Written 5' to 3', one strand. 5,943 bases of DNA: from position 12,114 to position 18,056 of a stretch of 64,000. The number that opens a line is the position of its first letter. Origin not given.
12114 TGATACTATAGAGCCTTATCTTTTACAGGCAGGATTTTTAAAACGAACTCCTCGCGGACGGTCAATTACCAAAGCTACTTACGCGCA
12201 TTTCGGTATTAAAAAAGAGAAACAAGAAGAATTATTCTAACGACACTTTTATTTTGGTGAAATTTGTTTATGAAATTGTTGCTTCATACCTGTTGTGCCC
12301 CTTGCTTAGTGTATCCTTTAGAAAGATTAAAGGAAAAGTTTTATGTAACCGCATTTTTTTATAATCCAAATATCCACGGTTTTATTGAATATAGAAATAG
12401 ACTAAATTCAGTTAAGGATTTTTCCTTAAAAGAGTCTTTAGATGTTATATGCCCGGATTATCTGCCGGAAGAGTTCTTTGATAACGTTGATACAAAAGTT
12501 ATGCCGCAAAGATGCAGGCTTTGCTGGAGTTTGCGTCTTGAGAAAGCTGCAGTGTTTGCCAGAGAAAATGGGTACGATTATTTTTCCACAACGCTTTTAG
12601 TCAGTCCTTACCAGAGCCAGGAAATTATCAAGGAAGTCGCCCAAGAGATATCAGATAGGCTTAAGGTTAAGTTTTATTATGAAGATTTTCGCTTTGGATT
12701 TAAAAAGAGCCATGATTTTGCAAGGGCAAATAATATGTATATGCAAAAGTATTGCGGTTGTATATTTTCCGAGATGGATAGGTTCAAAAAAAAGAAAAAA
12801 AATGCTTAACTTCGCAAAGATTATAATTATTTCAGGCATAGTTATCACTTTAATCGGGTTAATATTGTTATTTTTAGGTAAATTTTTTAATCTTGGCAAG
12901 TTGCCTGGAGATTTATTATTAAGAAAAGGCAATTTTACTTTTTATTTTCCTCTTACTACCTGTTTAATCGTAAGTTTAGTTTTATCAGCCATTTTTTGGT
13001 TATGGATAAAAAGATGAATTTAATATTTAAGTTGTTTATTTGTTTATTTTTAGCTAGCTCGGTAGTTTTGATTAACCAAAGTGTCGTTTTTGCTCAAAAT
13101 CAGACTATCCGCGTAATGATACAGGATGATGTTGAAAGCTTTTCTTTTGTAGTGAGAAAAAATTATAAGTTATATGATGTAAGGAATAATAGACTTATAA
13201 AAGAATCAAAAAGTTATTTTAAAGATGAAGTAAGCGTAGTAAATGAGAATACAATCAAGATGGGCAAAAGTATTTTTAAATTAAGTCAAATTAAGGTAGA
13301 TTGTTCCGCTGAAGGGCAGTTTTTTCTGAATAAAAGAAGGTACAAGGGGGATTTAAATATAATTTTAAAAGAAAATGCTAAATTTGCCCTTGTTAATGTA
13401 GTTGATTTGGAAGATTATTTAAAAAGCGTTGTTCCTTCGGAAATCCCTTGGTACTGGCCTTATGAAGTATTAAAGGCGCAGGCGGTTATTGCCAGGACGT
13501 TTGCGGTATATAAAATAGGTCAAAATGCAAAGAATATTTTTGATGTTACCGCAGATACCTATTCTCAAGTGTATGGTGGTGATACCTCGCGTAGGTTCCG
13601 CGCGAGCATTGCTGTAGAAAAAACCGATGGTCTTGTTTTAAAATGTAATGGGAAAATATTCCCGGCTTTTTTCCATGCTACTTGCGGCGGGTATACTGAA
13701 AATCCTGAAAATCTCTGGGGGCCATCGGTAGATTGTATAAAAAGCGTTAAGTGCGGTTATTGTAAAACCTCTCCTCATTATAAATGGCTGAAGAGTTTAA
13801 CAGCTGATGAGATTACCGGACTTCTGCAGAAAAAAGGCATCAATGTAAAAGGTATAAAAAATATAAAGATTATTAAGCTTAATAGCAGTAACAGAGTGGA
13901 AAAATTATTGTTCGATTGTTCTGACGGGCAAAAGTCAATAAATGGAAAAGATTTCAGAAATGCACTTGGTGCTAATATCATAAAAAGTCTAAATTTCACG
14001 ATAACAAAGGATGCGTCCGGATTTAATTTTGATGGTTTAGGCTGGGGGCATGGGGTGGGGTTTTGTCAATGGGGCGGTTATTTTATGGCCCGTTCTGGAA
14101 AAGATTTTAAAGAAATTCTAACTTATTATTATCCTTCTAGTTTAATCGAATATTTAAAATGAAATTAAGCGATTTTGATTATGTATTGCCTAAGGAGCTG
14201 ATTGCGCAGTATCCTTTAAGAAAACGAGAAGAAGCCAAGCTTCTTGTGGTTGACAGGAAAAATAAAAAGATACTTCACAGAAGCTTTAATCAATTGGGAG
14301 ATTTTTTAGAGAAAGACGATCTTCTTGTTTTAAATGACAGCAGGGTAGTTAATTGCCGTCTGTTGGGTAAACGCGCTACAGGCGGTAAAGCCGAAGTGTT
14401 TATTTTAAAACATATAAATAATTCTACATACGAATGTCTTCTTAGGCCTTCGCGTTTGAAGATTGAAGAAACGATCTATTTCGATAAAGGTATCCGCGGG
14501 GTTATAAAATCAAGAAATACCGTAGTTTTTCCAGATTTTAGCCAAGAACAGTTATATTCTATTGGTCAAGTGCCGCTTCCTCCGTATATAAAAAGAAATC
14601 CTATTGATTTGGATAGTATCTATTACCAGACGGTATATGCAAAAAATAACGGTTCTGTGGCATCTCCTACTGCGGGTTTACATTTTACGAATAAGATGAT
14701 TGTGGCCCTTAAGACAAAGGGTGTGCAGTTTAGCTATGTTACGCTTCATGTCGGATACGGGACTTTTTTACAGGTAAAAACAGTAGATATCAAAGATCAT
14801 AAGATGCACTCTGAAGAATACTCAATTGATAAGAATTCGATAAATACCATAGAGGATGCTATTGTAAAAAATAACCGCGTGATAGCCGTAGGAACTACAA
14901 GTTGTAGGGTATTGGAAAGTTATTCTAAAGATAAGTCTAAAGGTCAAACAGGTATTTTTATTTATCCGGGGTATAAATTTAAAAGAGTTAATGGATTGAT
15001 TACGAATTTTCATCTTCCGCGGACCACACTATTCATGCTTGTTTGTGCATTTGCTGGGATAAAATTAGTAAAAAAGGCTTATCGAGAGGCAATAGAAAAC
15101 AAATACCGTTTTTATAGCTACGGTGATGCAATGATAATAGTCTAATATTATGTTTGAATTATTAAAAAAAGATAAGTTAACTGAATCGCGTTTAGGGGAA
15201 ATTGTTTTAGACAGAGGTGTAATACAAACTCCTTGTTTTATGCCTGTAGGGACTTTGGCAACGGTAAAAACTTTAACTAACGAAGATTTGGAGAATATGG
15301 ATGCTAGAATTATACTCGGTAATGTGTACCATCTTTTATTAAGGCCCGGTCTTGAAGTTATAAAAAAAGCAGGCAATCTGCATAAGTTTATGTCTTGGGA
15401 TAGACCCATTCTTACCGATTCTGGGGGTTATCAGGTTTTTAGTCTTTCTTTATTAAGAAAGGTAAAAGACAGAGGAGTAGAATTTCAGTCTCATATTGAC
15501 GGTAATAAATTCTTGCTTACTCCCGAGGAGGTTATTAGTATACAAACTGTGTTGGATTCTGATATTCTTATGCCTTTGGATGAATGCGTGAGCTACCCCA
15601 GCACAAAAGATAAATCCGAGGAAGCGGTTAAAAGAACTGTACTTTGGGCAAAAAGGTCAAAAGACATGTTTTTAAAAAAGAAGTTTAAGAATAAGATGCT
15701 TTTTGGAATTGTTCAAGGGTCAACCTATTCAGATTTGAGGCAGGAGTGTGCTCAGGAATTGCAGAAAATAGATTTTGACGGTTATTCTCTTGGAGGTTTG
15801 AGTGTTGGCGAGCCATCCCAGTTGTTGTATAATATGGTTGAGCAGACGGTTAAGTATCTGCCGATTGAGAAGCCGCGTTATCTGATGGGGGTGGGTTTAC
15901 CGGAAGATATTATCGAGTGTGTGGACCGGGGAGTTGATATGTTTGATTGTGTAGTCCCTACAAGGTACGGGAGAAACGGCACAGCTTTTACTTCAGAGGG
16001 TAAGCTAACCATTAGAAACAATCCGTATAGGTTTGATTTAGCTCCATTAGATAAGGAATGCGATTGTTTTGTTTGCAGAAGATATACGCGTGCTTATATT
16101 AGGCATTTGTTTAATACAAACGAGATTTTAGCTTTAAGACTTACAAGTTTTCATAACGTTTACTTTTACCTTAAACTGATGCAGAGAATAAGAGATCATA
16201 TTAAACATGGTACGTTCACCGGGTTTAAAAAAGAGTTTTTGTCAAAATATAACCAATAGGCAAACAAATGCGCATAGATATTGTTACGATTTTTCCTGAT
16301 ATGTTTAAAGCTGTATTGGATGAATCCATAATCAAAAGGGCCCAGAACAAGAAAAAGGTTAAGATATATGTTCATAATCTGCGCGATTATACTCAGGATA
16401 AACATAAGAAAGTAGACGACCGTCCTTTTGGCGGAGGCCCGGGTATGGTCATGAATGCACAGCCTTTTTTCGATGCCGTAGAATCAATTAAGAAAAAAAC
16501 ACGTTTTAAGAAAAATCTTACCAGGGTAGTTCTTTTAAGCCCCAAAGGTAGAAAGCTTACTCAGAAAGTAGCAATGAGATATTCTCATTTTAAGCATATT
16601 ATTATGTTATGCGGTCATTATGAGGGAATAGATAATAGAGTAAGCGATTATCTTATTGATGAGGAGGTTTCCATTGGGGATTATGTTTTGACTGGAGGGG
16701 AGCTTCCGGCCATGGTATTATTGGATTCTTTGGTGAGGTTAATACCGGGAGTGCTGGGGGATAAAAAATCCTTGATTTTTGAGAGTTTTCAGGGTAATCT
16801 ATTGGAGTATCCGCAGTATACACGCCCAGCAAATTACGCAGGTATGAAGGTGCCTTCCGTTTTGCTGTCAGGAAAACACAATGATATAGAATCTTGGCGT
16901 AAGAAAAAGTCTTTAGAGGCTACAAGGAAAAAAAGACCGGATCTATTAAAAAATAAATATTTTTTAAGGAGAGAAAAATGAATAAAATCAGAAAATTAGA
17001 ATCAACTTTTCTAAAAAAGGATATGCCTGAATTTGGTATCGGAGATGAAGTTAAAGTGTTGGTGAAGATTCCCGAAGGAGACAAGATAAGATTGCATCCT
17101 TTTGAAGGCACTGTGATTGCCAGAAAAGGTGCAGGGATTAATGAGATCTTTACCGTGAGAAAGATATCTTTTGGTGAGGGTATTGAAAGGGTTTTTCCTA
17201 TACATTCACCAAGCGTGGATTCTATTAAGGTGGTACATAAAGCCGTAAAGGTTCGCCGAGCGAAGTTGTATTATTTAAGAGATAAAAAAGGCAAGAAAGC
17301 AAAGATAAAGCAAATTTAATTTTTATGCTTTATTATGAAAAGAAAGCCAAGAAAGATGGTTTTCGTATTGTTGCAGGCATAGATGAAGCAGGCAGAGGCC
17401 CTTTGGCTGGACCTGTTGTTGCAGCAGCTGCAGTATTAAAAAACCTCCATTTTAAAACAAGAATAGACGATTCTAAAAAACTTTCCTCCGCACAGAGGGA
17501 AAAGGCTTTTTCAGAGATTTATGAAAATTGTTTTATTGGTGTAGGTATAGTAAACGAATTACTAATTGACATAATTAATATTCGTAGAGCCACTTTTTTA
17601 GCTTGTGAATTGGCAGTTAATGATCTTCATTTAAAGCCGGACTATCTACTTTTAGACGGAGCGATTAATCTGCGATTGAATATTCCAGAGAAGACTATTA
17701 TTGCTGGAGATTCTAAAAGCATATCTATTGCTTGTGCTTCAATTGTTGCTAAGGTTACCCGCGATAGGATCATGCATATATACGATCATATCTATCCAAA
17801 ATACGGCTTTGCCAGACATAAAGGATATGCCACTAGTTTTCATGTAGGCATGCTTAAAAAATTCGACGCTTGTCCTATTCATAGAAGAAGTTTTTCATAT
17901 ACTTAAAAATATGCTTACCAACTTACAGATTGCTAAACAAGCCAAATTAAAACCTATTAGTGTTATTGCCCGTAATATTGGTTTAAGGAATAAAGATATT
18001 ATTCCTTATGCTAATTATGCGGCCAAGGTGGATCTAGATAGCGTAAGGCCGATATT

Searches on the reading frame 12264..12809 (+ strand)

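Call 22: search_protein_families(library=pfam, proteins=[window:12264-12809:+], max_evalue=0.00001)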
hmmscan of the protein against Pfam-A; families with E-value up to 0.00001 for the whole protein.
window:12264-12809:+ (181 aa): 1 family
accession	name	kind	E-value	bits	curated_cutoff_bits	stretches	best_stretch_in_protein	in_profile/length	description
PF02677.20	QueH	-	4.9e-57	193.3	23.5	1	5-171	1-174/175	Epoxyqueuosine reductase QueH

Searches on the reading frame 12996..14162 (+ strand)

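Call 9: search_protein_families(library=pfam, proteins=[window:12996-14162:+], max_evalue=0.001)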
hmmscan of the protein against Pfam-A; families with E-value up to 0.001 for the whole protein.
window:12996-14162:+ (388 aa): 1 family
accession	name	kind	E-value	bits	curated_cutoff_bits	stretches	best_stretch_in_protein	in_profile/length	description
PF08486.15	SpoIID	-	5.1e-24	85.2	23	1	127-215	2-95/97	Stage II sporulation protein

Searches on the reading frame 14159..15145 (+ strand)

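Call 9: search_protein_families(library=pfam, proteins=[window:14159-15145:+], max_evalue=0.001)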
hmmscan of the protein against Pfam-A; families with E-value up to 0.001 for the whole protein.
window:14159-15145:+ (328 aa): 1 family
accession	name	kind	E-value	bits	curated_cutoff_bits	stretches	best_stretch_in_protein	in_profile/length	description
PF02547.20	Queuosine_synth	-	2.5e-121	405.2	25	1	3-327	1-322/322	Queuosine biosynthesis protein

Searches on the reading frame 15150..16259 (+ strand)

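Call 9: search_protein_families(library=pfam, proteins=[window:15150-16259:+], max_evalue=0.001)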
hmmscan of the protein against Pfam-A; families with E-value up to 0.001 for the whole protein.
window:15150-16259:+ (369 aa): 1 family
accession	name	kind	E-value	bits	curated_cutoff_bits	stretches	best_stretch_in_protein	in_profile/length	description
PF01702.25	TGT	-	4.1e-158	526.5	26.3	1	13-368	3-356/357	Queuine tRNA-ribosyltransferase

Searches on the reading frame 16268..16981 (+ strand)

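Call 9: search_protein_families(library=pfam, proteins=[window:16268-16981:+], max_evalue=0.001)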
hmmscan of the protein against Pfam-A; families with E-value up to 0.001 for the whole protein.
window:16268-16981:+ (237 aa): 1 family
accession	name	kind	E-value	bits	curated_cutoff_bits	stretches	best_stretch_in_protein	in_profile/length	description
PF01746.26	tRNA_m1G_MT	-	8.3e-64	215.3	27.3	1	23-224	2-195/195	tRNA (Guanine-1)-methyltransferase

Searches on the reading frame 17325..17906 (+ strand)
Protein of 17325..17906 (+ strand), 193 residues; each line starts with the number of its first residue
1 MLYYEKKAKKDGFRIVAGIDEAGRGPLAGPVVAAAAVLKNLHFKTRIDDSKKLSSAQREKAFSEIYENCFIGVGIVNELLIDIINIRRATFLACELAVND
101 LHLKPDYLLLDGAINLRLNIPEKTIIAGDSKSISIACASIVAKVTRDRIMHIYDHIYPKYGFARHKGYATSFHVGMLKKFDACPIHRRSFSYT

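Call 9: search_protein_families(library=pfam, proteins=[window:17325-17906:+], max_evalue=0.001)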
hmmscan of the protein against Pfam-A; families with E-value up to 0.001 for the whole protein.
window:17325-17906:+ (193 aa): 1 family
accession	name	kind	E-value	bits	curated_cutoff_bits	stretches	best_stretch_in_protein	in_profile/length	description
PF01351.25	RNase_HII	-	2.7e-32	112.7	25.8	1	17-191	1-197/199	Ribonuclease HII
